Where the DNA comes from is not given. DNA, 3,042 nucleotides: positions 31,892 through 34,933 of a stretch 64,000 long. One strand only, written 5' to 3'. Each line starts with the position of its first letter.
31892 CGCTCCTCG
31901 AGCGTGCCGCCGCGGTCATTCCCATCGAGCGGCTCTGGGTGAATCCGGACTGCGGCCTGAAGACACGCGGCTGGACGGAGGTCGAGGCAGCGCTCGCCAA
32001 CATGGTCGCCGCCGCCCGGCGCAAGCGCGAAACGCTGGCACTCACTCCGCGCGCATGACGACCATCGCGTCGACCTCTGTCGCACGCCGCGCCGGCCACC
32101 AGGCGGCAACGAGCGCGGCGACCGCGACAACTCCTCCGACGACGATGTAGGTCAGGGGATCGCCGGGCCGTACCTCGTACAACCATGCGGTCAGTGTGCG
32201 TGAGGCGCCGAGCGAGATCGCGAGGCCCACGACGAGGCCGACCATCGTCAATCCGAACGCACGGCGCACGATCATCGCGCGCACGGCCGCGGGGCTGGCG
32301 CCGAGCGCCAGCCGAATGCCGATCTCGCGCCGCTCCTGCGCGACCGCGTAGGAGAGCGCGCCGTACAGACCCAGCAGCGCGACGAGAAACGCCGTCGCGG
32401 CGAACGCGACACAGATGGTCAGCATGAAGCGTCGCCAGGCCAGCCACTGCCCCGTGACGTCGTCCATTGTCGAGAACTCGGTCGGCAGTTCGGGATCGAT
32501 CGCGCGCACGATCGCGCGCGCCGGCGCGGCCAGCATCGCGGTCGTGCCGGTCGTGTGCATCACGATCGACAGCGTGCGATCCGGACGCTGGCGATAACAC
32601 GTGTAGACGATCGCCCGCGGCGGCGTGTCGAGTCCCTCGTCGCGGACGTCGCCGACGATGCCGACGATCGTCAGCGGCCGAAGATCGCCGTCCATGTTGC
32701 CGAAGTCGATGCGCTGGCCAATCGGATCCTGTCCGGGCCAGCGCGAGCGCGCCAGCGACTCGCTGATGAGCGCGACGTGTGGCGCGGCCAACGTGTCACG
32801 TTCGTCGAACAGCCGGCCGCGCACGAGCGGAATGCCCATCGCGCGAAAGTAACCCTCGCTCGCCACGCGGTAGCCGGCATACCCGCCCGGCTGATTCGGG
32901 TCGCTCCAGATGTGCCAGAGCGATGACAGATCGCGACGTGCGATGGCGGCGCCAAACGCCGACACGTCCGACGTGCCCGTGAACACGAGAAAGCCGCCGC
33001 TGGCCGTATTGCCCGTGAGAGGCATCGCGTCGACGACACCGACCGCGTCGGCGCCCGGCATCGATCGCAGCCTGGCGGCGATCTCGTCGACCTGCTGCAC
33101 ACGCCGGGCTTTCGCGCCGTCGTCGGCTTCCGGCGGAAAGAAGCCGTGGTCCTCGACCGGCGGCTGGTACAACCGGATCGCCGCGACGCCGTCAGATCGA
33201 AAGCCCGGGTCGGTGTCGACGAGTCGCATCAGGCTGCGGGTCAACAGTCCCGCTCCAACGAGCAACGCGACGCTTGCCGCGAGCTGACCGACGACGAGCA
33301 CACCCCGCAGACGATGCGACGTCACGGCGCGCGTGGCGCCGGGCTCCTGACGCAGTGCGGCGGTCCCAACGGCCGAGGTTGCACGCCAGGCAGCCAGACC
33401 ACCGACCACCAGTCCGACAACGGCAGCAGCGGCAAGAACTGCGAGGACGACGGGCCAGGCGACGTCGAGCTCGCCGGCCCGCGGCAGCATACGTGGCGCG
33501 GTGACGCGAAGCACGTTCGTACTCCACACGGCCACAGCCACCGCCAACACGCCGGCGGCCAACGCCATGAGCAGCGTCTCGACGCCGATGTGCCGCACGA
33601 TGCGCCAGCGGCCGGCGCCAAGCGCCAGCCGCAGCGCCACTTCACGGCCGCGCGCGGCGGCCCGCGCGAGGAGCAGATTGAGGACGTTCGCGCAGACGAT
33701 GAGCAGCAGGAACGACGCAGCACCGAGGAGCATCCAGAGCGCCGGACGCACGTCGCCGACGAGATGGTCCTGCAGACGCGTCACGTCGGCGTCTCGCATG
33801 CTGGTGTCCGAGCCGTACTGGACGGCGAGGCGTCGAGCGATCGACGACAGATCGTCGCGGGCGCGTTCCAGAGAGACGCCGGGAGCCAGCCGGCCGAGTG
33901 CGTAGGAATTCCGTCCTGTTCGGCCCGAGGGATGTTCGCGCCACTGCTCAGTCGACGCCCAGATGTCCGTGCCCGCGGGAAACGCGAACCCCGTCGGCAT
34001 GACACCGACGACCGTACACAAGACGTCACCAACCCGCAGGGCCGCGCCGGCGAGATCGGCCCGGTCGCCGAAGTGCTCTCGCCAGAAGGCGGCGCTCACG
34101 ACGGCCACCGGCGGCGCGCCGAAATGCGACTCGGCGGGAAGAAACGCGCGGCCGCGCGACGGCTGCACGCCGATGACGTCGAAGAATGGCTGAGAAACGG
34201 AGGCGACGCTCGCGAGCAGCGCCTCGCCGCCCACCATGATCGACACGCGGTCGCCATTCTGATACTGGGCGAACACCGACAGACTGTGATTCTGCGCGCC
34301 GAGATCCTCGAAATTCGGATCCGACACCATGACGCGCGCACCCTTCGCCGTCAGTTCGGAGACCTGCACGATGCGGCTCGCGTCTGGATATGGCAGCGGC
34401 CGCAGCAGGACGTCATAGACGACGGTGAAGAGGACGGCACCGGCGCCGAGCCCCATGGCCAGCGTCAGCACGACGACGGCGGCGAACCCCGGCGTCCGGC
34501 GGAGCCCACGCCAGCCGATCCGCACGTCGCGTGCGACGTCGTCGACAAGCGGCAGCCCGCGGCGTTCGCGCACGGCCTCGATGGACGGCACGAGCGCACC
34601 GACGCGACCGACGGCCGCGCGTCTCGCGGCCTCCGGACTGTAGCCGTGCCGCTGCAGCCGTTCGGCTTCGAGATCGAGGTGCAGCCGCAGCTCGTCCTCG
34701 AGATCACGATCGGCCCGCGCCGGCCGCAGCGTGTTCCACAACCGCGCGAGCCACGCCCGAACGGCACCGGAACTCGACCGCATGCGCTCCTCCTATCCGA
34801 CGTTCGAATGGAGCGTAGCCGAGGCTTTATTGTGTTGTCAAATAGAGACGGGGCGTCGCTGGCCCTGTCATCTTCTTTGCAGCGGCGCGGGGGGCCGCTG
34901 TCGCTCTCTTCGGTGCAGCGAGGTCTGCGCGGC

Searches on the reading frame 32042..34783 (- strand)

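Call 84: search_protein_families(library=pfam, proteins=[window:32042-34783:-], max_evalue=0.00001)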
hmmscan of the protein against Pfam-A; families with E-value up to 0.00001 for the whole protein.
window:32042-34783:- (913 aa): 2 families
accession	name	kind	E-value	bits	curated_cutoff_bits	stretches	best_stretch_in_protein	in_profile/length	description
PF12704.14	MacB_PCD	-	4.4e-27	96.2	27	2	102-313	2-205/207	MacB-like periplasmic core domain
PF02687.27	FtsX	-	1.7e-23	83.3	25.5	2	793-902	2-116/120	FtsX-like permease C-terminal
